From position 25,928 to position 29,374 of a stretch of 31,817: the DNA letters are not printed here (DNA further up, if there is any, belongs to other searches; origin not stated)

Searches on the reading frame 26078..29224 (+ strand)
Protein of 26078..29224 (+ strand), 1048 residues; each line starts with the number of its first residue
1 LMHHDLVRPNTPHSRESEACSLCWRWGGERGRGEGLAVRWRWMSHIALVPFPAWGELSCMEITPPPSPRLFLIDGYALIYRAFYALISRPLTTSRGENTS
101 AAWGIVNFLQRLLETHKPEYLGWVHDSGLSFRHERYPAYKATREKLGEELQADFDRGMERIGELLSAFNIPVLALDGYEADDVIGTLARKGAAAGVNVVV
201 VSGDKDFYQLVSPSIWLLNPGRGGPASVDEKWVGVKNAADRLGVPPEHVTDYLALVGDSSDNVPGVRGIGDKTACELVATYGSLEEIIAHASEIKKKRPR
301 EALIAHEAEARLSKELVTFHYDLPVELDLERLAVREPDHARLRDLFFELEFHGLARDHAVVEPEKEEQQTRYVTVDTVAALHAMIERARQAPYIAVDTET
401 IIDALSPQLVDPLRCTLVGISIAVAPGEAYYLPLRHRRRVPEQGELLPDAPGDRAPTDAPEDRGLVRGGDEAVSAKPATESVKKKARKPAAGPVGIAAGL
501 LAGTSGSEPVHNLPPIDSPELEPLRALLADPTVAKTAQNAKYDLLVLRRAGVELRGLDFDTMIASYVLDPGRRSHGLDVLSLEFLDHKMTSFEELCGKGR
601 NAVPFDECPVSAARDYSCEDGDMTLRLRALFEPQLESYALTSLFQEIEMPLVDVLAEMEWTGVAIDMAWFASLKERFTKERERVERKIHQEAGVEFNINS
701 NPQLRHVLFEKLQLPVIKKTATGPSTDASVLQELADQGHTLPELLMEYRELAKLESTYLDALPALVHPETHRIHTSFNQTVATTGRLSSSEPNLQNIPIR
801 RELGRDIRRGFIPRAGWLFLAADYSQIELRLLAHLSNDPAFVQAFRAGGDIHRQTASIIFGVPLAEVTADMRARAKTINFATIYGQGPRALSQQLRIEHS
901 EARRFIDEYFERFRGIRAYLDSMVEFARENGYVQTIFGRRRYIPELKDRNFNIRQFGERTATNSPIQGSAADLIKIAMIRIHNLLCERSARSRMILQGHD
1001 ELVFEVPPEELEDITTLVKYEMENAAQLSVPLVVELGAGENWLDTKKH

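Call 62: search_protein_families(library=pfam, proteins=[window:26078-29224:+], max_evalue=0.0001)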
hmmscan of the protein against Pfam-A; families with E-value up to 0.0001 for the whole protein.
window:26078-29224:+ (1048 aa): 5 families
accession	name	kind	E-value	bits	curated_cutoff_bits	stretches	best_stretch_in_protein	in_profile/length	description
PF00476.26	DNA_pol_A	-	5.6e-160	532.9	34.3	1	670-1043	4-380/381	DNA polymerase family A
PF02739.22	5_3_exonuc_N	-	1.8e-46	158.3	34.3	1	69-230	1-156/164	5'-3' exonuclease, N-terminal resolvase-like domain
PF01367.25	5_3_exonuc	-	2.5e-32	111.7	40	1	244-339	1-96/97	5'-3' exonuclease, C-terminal SAM fold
PF01612.26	DNA_pol_A_exo1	-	1.9e-22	80.3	23.6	1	519-636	61-173/173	3'-5' exonuclease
PF22619.2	DNA_polI_exo1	-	4.3e-12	46.5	27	1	522-600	38-116/140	DNA polymerase I, ribonuclease H-like domain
